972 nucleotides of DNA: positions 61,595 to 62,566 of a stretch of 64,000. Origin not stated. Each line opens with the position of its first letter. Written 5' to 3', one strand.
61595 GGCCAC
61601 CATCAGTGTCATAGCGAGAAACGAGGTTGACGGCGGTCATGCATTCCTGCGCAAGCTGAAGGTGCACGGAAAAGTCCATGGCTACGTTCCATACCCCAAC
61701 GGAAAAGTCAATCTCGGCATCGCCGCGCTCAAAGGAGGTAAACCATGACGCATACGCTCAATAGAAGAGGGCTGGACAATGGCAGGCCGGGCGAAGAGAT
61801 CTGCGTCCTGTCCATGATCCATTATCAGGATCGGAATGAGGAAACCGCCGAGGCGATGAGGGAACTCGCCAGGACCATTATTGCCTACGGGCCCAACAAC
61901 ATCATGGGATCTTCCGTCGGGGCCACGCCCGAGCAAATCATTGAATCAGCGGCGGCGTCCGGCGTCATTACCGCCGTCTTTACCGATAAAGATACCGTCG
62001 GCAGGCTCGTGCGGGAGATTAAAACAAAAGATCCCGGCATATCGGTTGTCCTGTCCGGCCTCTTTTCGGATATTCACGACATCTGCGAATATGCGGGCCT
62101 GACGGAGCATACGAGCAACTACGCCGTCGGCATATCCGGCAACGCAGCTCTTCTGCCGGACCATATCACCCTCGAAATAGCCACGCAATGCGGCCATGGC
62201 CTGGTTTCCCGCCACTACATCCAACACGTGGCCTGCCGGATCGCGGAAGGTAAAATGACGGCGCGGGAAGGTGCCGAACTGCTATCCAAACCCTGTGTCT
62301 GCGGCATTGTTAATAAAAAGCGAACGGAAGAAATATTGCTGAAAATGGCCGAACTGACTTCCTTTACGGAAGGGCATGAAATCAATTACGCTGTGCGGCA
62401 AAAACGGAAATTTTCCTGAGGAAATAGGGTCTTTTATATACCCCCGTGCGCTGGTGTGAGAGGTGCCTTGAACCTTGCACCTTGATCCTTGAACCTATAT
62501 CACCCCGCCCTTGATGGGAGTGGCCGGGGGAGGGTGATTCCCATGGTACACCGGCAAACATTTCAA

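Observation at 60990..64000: Unlisted 3'-open ORF: FrhB-like FeS-flavoprotein fused to a degenerate IorA-like TPP segment, in an operon with a ferredoxin-like protein and an unknown protein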

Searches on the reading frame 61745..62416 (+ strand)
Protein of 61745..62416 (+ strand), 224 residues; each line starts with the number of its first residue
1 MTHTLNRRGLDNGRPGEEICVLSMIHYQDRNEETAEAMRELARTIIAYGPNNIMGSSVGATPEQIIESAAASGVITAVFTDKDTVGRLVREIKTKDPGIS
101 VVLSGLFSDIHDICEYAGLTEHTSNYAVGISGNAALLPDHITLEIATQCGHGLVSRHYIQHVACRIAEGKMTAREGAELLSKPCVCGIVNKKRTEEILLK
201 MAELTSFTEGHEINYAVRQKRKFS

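Call 3: search_protein_families(library=pfam, proteins=[window:61745-62416:+], max_evalue=1)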
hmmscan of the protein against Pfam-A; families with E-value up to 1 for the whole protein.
window:61745-62416:+ (224 aa): 1 family
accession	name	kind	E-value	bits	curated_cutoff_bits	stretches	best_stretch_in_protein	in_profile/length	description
PF22746.1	SHOCT-like_DUF2089-C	-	0.15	12.2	27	1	166-182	10-26/32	SHOCT-like domain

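Call 4: search_protein_families(library=ncbifam, proteins=[window:61745-62416:+], max_evalue=1)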
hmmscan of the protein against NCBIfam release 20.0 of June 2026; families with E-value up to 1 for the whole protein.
window:61745-62416:+ (224 aa): 0 families

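Call 29: search_solved_structures(query=window:61745-62416:+, max_evalue=10)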
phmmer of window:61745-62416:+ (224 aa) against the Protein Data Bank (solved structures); distinct sequences matched with E-value up to 10: 3.
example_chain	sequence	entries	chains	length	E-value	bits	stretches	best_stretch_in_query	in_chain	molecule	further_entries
1win_A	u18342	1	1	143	0.36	13.6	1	63-119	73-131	Flotillin 2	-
3sg1_A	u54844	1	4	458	0.93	12.2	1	32-80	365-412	UDP-N-acetylglucosamine 1-carboxyvinyltransferase 1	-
6sw9_C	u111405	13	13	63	2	11.1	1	143-186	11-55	Zn-ribbon RNA-binding protein involved in translation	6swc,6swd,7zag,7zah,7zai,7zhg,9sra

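Call 30: find_homologous_proteins(query=window:61745-62416:+)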
Query window:61745-62416:+ (224 aa): 109 proteins with E <= 0.001 among 494 candidates.
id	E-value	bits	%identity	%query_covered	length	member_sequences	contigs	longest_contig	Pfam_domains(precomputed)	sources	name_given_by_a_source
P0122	5.1e-144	495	100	100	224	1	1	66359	-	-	-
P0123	1.8e-115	402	81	100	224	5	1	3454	-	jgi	jgi:hypothetical protein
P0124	3.2e-108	378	77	100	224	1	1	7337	-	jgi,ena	-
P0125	4.0e-107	375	77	100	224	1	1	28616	-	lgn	-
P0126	2.2e-106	372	75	100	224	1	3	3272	-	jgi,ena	jgi:hypothetical protein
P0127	3.9e-106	371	75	100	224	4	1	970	-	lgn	-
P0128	1.1e-103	363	83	90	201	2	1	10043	-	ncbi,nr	ncbi:MAG: hypothetical protein JW828_14890 [Sedimentisphaerales bacterium]|nr:hypothetical protein [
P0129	4.3e-99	348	70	100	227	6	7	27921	-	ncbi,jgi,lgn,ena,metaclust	ncbi:MAG TPA: hypothetical protein VIK19_01265 [Syntrophales bacterium]|metaclust:\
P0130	1.2e-97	344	70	100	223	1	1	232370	-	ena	-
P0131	4.0e-80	286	65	91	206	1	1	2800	-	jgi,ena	-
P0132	2.9e-77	277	62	90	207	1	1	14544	-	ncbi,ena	-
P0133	4.4e-76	273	60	93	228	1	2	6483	-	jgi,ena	-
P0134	1.1e-75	272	62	92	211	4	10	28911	-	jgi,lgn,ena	jgi:hypothetical protein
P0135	1.5e-75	271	61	92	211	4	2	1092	-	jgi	jgi:hypothetical protein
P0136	1.1e-74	269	62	90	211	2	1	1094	-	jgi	-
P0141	1.6e-68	248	56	92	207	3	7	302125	-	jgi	jgi:hypothetical protein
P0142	1.9e-68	248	55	91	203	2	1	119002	-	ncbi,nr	ncbi:MAG: hypothetical protein JW885_06910 [Deltaproteobacteria bacterium]|nr:hypothetical protein [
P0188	3.4e-57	211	52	88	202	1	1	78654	-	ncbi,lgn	ncbi:MAG: hypothetical protein Kow0099_18600 [Candidatus Abyssubacteria bacterium]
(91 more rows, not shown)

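Call 31: find_encoding_contigs(protein=P0141, flank=7000, max_places=1)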
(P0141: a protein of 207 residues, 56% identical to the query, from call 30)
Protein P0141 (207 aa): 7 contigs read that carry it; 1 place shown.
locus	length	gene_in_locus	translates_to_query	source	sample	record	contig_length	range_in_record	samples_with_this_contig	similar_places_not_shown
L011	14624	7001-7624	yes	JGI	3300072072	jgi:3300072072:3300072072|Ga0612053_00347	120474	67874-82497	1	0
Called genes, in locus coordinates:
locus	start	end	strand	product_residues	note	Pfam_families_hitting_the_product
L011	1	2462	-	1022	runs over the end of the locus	PF08269:dCache_2, PF17200:sCache_2, PF17201:Cache_3-Cache_2, PF00989:PAS, PF08448:PAS_4, PF13426:PAS_9, PF08447:PAS_3, PF00989:PAS, +7 more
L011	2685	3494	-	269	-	PF05853:BKACE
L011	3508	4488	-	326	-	PF02826:2-Hacid_dh_C, PF03446:NAD_binding_2, PF14833:NAD_binding_11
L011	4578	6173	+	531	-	PF01019:G_glu_transpept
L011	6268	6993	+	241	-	PF00037:Fer4 (weak), PF12837:Fer4_6 (faint), PF12838:Fer4_7 (weak), PF13187:Fer4_9 (faint), PF13237:Fer4_10 (weak), PF13484:Fer4_16 (faint)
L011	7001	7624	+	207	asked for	-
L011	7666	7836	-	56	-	-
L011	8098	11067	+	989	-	PF12837:Fer4_6 (weak), PF13187:Fer4_9, PF00037:Fer4, PF13484:Fer4_16 (weak), PF00890:FAD_binding_2 (weak), PF01494:FAD_binding_3 (weak), PF07992:Pyr_redox_2, PF13450:NAD_binding_8 (weak), +14 more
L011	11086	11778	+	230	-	PF12797:Fer4_2 (faint), PF13187:Fer4_9, PF12838:Fer4_7 (weak), PF13183:Fer4_8, PF13237:Fer4_10, PF13534:Fer4_17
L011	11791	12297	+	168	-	PF02754:CCG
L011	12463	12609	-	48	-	-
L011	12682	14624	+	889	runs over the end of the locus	PF02739:5_3_exonuc_N, PF01367:5_3_exonuc, PF01612:DNA_pol_A_exo1, PF22619:DNA_polI_exo1, PF00476:DNA_pol_A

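Call 32: find_encoding_contigs(protein=P0188, flank=7000, max_places=1)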
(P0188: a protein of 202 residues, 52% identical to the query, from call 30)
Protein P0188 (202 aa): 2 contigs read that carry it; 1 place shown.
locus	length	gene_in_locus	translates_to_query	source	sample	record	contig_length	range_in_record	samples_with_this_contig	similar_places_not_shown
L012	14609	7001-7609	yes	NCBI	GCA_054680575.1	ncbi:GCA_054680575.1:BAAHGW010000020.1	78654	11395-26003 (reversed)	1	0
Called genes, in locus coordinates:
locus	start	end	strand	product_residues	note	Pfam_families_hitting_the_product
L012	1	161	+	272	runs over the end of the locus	-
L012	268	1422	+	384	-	PF01408:GFO_IDH_MocA, PF22725:GFO_IDH_MocA_C3, PF02894:GFO_IDH_MocA_C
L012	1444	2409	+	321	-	PF01261:AP_endonuc_2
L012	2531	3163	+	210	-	PF12654:DUF3786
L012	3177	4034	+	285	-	PF08501:Shikimate_dh_N, PF18317:SDH_C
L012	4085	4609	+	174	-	PF13238:AAA_18 (weak), PF01202:SKI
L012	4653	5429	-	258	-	PF01738:DLH, PF00326:Peptidase_S9 (faint)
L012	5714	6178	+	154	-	PF10604:Polyketide_cyc2 (weak), PF03364:Polyketide_cyc (weak)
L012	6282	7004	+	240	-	PF00037:Fer4 (faint), PF12797:Fer4_2 (faint), PF12837:Fer4_6 (faint), PF12838:Fer4_7 (weak), PF13187:Fer4_9 (faint), PF13237:Fer4_10 (weak)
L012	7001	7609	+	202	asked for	-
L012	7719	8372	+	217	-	-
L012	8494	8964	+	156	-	PF27226:AF_1845 (weak)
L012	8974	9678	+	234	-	PF21545:T7SS_EccA1_N (weak), PF09976:TPR_21, PF25063:ARM_TT21_C (weak), PF13432:TPR_16 (weak), PF13424:TPR_12, PF13424:TPR_12, PF13432:TPR_16, PF00515:TPR_1, +15 more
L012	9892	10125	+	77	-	PF01037:AsnC_trans_reg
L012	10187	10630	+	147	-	-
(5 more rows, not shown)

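Call 33: find_encoding_contigs(protein=P0142, flank=7000, max_places=1)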
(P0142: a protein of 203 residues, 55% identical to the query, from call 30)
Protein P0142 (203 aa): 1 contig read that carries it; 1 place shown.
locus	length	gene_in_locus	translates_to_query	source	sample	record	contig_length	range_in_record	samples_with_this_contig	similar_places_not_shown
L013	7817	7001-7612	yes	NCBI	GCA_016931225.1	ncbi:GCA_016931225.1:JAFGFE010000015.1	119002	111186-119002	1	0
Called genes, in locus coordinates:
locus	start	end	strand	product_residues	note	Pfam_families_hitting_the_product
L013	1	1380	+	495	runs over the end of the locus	PF00376:MerR, PF13411:MerR_1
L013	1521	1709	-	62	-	-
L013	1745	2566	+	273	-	PF07690:MFS_1, PF13347:MFS_2 (weak), PF12832:MFS_1_like (faint)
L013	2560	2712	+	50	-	-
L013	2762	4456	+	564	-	PF02776:TPP_enzyme_N, PF00205:TPP_enzyme_M, PF02775:TPP_enzyme_C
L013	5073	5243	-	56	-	-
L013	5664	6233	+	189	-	PF00440:TetR_N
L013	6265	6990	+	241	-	PF00037:Fer4 (faint), PF12837:Fer4_6 (faint), PF12838:Fer4_7 (weak), PF13237:Fer4_10 (weak)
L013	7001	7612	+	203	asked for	-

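Call 37: find_related_loci(query=A1, collection=genome_contigs, flank=7000)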
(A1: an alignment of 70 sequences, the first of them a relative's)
Query A1 (224 aa) in genome_contigs; peptide patterns used: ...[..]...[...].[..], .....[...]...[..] (x = any residue, [..] = any of these).
128 stretches matched a pattern; 117 encode a relative of the query (tblastn E <= 1e-3); the best 80 are kept; 80 distinct loci.
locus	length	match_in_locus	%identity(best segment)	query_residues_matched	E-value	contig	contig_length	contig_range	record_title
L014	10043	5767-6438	82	1-224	9e-125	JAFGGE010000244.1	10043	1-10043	MAG: Sedimentisphaerales bacterium isolate Zod_Metabat.1370 k87_10734799, whole genome shotgun sequence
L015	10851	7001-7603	62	1-202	2e-84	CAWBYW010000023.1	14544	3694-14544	MAG: uncultured delta proteobacterium isolate MFD04492.bin.2.9 genome assembly, contig: contig_65791, whole genome shotg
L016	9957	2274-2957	53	1-223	2e-76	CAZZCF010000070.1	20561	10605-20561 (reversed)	MAG TPA_asm: uncultured Leptospirales bacterium isolate binchicken_co334_180 genome assembly, contig: NODE_4409_length_2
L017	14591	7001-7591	56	1-198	8e-72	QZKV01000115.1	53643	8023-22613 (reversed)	MAG: Desulfobacteraceae bacterium isolate SURF_4 Ga0104751_1000805, whole genome shotgun sequence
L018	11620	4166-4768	53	1-202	2e-71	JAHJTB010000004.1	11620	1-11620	MAG: Proteobacteria bacterium isolate OS_PC_MetaG.mb.36 OS_PC_MetaG.mb.36_k141_2348, whole genome shotgun sequence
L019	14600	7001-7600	53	1-201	2e-65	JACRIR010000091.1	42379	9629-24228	MAG: Candidatus Poribacteria bacterium isolate NC_groundwater_1808_Pr3_B-0.1um_54_35 SR-2_scaffold_141_1037071, whole ge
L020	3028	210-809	53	1-201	8e-65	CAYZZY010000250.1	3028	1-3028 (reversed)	MAG TPA_asm: uncultured bacterium isolate binchicken_co109_129 genome assembly, contig: NODE_21403_length_3028_cov_7.100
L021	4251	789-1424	49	1-216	4e-64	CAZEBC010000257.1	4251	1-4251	MAG TPA_asm: uncultured bacterium isolate binchicken_co107_64 genome assembly, contig: NODE_42526_length_4251_cov_10.739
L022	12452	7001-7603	50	1-202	1e-63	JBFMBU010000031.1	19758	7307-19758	MAG: Thermodesulfobacteriota bacterium isolate MAG172 MAG172_31, whole genome shotgun sequence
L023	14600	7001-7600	49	1-201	9e-63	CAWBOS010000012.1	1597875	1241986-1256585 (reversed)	MAG: uncultured delta proteobacterium isolate MFD01299.bin.3.111 genome assembly, contig: contig_6052, whole genome shot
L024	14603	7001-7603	50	1-202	3e-62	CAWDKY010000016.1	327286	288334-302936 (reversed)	MAG: uncultured delta proteobacterium isolate MFD04492.bin.2.115 genome assembly, contig: contig_20496, whole genome sho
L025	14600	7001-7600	48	1-201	5e-62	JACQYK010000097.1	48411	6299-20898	MAG: Deltaproteobacteria bacterium isolate NC_groundwater_1539_Pr4_S-0.65um_50_9 SR1-18-Sp65_coassembly_scaffold_19077,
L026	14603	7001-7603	52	1-202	1e-61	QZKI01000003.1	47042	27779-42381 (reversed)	MAG: Candidatus Abyssobacteria bacterium SURF_17 Ga0104751_1001071, whole genome shotgun sequence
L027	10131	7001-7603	50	1-202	1e-61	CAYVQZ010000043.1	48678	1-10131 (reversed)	MAG TPA_asm: uncultured bacterium isolate binchicken_co17_451 genome assembly, contig: NODE_2187_length_48678_cov_25.614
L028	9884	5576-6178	47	1-202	9e-61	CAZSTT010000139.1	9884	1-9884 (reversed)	MAG TPA_asm: uncultured Thermodesulfobacteriota bacterium isolate SRP302447_co1_800 genome assembly, contig: NODE_18291_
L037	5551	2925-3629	40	1-202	3e-44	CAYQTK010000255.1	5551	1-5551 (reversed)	MAG TPA_asm: uncultured bacterium isolate SRP141376_co2_390 genome assembly, contig: NODE_24172_length_5551_cov_8.147744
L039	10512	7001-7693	37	1-198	2e-40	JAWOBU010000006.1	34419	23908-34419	MAG: bacterium isolate BLK3-3.bin.239 k191_815914, whole genome shotgun sequence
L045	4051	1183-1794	36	1-201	6e-35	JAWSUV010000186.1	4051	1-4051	MAG: Bacillota bacterium isolate B4G8H2-04 NODE_989_length_4051_cov_4.534284, whole genome shotgun sequence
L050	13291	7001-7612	32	1-201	2e-32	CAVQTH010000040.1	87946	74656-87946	MAG: uncultured delta proteobacterium isolate MFD00032.bin.2.163 genome assembly, contig: contig_58154, whole genome sho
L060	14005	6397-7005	31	1-198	5e-31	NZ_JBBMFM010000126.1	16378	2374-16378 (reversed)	Enterocloster hominis (ex Hitch et al. 2024) strain CLA-SR-H021 CLA-SR-H021_contig_126_length_16378, whole genome shotgu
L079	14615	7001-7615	33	1-202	4e-29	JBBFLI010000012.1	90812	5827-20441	MAG: Desulfobacterales bacterium isolate Uz-U4-21 NODE_12_length_90812_cov_7.766606, whole genome shotgun sequence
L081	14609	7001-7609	30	1-198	7e-29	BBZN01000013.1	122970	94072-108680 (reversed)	Clostridia bacterium UC5.1-1D2 DNA, contig: contig00013, whole genome shotgun sequence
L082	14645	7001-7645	32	1-209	4e-29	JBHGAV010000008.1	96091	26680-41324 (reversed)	MAG: Bryobacteraceae bacterium isolate SBS.BIN.82 SBSBIN82_contig_8, whole genome shotgun sequence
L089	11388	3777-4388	34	1-201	2e-28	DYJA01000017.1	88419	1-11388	MAG TPA_asm: Candidatus Aquidulcis sp. isolate FI88_2_58_12 Afr_mines_FI88_140_length_88419_cov_4_573288, whole genome s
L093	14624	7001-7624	31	1-203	3e-28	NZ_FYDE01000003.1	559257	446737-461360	Marasmitruncus massiliensis strain Marseille-P3646, whole genome shotgun sequence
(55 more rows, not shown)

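Call 43: predict_structure(alignment_id=A1)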
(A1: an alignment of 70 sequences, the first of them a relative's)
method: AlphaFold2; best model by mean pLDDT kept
length: 224 residues; sequences in the alignment: 70
mean_pLDDT: 89.7   pTM: 0.85
mean pLDDT of the five models: 89.7, 89.6, 88.3, 86.8, 86.6
residues with pLDDT >= 90: 166; 70-90: 34; 50-70: 18; < 50: 6
segments of 3 or more residues with pLDDT < 50: 217-222
pLDDT, mean of each block of 10 residues (from residue 1): 73 94 95 98 98 94 98 97 98 96 94 97 82 88 91 90 96 97 90 97 73 51 52
secondary structure, 60 per line:
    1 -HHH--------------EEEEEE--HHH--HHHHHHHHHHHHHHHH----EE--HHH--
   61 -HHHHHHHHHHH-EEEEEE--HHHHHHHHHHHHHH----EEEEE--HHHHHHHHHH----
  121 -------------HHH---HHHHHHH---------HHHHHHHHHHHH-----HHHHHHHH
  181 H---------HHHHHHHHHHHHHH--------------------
elements in order: E19-24 H32-47 H62-72 E74-79 H82-95 E100-104 H107-116 H140-146 H156-167 H173-181 H191-204

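Call 48: fold_search(model_id=the predicted structure, library=pdb)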
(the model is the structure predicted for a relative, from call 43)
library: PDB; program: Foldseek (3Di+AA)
matches with E <= 10: 461; with E <= 0.001: 0
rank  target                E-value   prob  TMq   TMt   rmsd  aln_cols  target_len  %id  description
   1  9ffk_A                1.6e-01  0.41  0.25  0.13  15.0       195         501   14  Vanillyl alcohol oxidase from Novosphingobium sp in complex with vanillyl alcohol (released 2025-01-15)
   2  6wxo_B                2.1e-01  0.66  0.24  0.29  11.9       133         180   12  De novo TIM barrel-ferredoxin fold fusion homodimer with 2-histidine 2-glutamate centre TFD-HE (released 2020-11-25)
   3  7mn1_MODEL_1_A        2.5e-01  0.85  0.25  0.50   8.0        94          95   16  Rules for designing protein fold switches and their implications for the folding code (released 2022-05-18)
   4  9qud                  2.5e-01  0.77  0.26  0.32   8.6       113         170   11  Cu(II)-bound de novo protein scaffold TFD-EH (released 2025-11-19)
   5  3bh6_B                2.5e-01  0.57  0.23  0.17  12.5       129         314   12  Crystal structure of the RP2-Arl3 complex bound to GppNHp (released 2008-03-25)
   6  9rfu_D                2.6e-01  0.33  0.26  0.10  17.3       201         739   11  M.tuberculosis MmpS5L5-acpM complex (released 2025-08-13)
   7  1lzw_A                2.7e-01  0.72  0.25  0.49   7.3       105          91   12  Structural basis of ClpS-mediated switch in ClpA substrate recognition (released 2002-11-27)
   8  4wd9_B                2.7e-01  0.15  0.20  0.08  12.3       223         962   10  Crystal structure of tRNA-dependent lantibiotic dehydratase NisB in complex with NisA leader peptide (released 2014-10-29)
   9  4wd9_A                3.0e-01  0.15  0.22  0.08  11.7       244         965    9  Crystal structure of tRNA-dependent lantibiotic dehydratase NisB in complex with NisA leader peptide (released 2014-10-29)
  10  2mtl_MODEL_1_A        3.2e-01  0.77  0.26  0.52   4.8       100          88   13  Solution NMR Structure of De novo designed FR55, Northeast Structural Genomics Consortium (NESG) Target OR109 (released 2014-10-29)
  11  9quo                  3.2e-01  0.75  0.26  0.33   7.9       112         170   12  Co(II)-bound de novo protein scaffold TFD-EH T87E (released 2025-11-19)
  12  7lmx_A                3.9e-01  0.92  0.26  0.66   3.9        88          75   11  A HIGHLY SPECIFIC INHIBITOR OF INTEGRIN ALPHA-V BETA-6 WITH A DISULFIDE (released 2022-08-10)
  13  2bx6                  3.9e-01  0.44  0.23  0.18  13.0       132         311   11  Crystal Structure of the human Retinitis Pigmentosa protein 2 (RP2) (released 2006-01-18)
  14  5xvp_E                4.4e-01  0.63  0.25  0.46  10.3       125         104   10  E. fae Cas1-Cas2/prespacer/target ternary complex revealing the fully integrated states (released 2017-10-04)
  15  6zv9_A                4.4e-01  0.63  0.26  0.33   8.1       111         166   11  Terbium(III)-bound de novo TIM barrel-ferredoxin fold fusion dimer with 4-glutamate binding site and tryptophan antenn (released 2020-11-25)
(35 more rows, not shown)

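Call 50: search_solved_structures(query=A1, max_evalue=10)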
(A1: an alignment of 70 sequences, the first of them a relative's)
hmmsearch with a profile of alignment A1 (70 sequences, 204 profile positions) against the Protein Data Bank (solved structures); distinct sequences matched with E-value up to 10: 3.
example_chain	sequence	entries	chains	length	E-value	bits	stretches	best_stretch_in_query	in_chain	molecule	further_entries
4olo_A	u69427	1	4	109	0.39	13.6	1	51-96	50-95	BMC domain protein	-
9ngx_A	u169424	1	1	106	1.6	11.6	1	82-127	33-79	La-related protein 6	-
2mtf_A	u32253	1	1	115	1.9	11.4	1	82-127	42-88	La-related protein 6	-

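Call 67: search_protein_families(library=pfam, alignment_id=A3, max_evalue=0.00001)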
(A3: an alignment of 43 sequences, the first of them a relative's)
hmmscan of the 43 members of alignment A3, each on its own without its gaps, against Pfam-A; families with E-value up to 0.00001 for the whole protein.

A. member 1, L016:2934-4193:+ (420 aa): 1 family
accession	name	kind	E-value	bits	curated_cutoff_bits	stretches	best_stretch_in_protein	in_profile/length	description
PF01566.24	Nramp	-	3.4e-18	66.3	29.8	1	34-364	7-339/357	Natural resistance-associated macrophage protein-like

B. families by the number of members that match (of 43 scanned): 38 families (the first 25 are shown)
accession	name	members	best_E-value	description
PF03401.19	TctC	10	1.1e-58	Tripartite tricarboxylate transporter family receptor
PF00892.27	EamA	7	1.3e-22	EamA-like transporter family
PF00171.27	Aldedh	3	6e-160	Aldehyde dehydrogenase family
PF19864.5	Radical_SAM_N2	2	4e-34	Radical SAM proteins, N-terminal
PF01566.24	Nramp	2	3.3e-22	Natural resistance-associated macrophage protein-like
PF04055.27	Radical_SAM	2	1.1e-19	Radical SAM superfamily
PF00580.27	UvrD-helicase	2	7.2e-11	UvrD/REP helicase N-terminal domain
PF13245.12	AAA_19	2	5e-08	AAA domain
PF00893.25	Multi_Drug_Res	2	1.3e-07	Small Multidrug Resistance protein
PF10609.15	ParA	1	5.3e-100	NUBPL iron-transfer P-loop NTPase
PF00202.27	Aminotran_3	1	2.6e-84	Aminotransferase class-III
PF01314.23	AFOR_C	1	2.3e-83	Aldehyde ferredoxin oxidoreductase, domains 2 & 3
PF02730.20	AFOR_N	1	5.5e-61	Aldehyde ferredoxin oxidoreductase, N-terminal domain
PF02826.25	2-Hacid_dh_C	1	2.4e-58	D-isomer specific 2-hydroxyacid dehydrogenase, NAD binding domain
PF08442.15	ATP-grasp_2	1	3.1e-42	ATP-grasp domain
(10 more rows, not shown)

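Call 68: search_protein_families(library=pfam, alignment_id=A4, max_evalue=0.00001)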
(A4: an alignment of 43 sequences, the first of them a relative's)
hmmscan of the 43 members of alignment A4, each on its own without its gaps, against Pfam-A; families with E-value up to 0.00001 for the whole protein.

A. member 1, L015:5486-6178:+ (231 aa): 1 family
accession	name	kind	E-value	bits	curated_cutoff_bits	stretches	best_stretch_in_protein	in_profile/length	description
PF00440.29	TetR_N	-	3.3e-14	52.8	24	1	29-74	1-46/47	Bacterial regulatory proteins, tetR family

B. families by the number of members that match (of 43 scanned): 29 families (the first 25 are shown)
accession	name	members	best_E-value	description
PF07729.17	FCD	9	2e-30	FCD domain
PF00392.27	GntR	9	4.7e-21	Bacterial regulatory proteins, gntR family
PF01314.23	AFOR_C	2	4e-89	Aldehyde ferredoxin oxidoreductase, domains 2 & 3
PF02730.20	AFOR_N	2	6.2e-62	Aldehyde ferredoxin oxidoreductase, N-terminal domain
PF03480.18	DctP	2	1.4e-40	Bacterial extracellular solute-binding protein, family 7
PF01970.21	TctA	1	3.9e-140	Tripartite tricarboxylate transporter TctA family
PF04166.17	PdxA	1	3.4e-90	Pyridoxal phosphate biosynthetic protein PdxA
PF00491.26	Arginase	1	1e-76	Arginase family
PF02826.25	2-Hacid_dh_C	1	1.5e-49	D-isomer specific 2-hydroxyacid dehydrogenase, NAD binding domain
PF08530.16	PepX_C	1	2.2e-47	X-Pro dipeptidyl-peptidase C-terminal non-catalytic domain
PF02596.20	DUF169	1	3.6e-46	Uncharacterised ArCR, COG2043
PF02129.25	Peptidase_S15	1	1.3e-34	X-Pro dipeptidyl-peptidase (S15 family)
PF01408.29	GFO_IDH_MocA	1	6e-32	Oxidoreductase family, NAD-binding Rossmann fold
PF01546.33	Peptidase_M20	1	1.4e-31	Peptidase family M20/M25/M40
PF01558.24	POR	1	9.6e-31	Pyruvate ferredoxin/flavodoxin oxidoreductase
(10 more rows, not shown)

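Call 77: search_protein_representatives(alignment_id=A1)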
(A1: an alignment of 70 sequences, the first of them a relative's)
Query: 70 sequences, 204 profile positions. Proteins with E-value up to 0.001 (for the whole library): 633; up to 1e-10: 421; up to 1e-30: 213. The best 150 are listed.
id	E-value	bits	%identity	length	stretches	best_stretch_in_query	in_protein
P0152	1.1e-91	322.4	-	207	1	1-202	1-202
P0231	4.1e-73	261.8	-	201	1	1-201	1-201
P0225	1.7e-64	233.6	-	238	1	1-203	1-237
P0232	8.6e-59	215.0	-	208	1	1-202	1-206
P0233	5.5e-58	212.4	-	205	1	1-202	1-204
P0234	1.3e-57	211.2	-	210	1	1-203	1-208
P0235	1.4e-57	211.1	-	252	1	1-201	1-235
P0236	8.6e-57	208.5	-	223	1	1-202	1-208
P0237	1.2e-55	204.7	-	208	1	1-203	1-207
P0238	5.0e-55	202.7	-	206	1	1-200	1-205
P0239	3.0e-54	200.2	-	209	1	1-203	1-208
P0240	3.7e-54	199.9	-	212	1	1-201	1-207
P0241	1.0e-53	198.5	-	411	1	2-201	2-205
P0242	1.9e-53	197.5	-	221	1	1-202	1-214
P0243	4.7e-53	196.3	-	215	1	1-201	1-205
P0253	3.7e-51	190.1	-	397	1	1-202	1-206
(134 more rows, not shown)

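Call 78: search_protein_families(library=pfam, proteins=[P0241, P0253, P0235], max_evalue=0.01)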
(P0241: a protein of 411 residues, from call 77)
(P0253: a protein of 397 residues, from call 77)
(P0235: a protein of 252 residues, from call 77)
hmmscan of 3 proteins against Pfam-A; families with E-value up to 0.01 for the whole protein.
P0241 (411 aa): 11 families
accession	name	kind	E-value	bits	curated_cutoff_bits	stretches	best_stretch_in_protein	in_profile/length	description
PF13247.11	Fer4_11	-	2.3e-20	73.1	26.2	1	257-347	7-98/100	4Fe-4S dicluster domain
PF12838.12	Fer4_7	-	4.4e-10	40.3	27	2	259-306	1-51/52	4Fe-4S dicluster domain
PF13237.11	Fer4_10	-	3.7e-08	33.6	25.5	1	259-304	8-53/53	4Fe-4S dicluster domain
PF13187.11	Fer4_9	-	3.9e-07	30.4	27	1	293-341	2-49/52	4Fe-4S dicluster domain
PF12837.12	Fer4_6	-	5.5e-07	29.7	25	2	291-308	7-24/24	4Fe-4S binding domain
PF12800.12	Fer4_4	-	1.3e-05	25.6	24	1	292-306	3-17/17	4Fe-4S binding domain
PF13484.11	Fer4_16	-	3.5e-05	24.9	30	0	293-314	2-23/66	4Fe-4S double cluster binding domain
PF00037.32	Fer4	-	5.1e-05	23.4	21.1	1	292-308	7-23/24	4Fe-4S binding domain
PF12797.12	Fer4_2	-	7.5e-05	22.9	24.5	1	291-305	8-22/22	4Fe-4S binding domain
PF14697.11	Fer4_21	-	0.0017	18.9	35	1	259-306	7-55/59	4Fe-4S dicluster domain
PF13183.11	Fer4_8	-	0.0019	19.1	27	0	292-305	4-17/68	4Fe-4S dicluster domain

P0253 (397 aa): 1 family
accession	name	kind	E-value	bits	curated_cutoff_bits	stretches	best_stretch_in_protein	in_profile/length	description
PF12837.12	Fer4_6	-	0.00034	20.9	25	1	217-235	2-20/24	4Fe-4S binding domain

P0235 (252 aa): 0 families
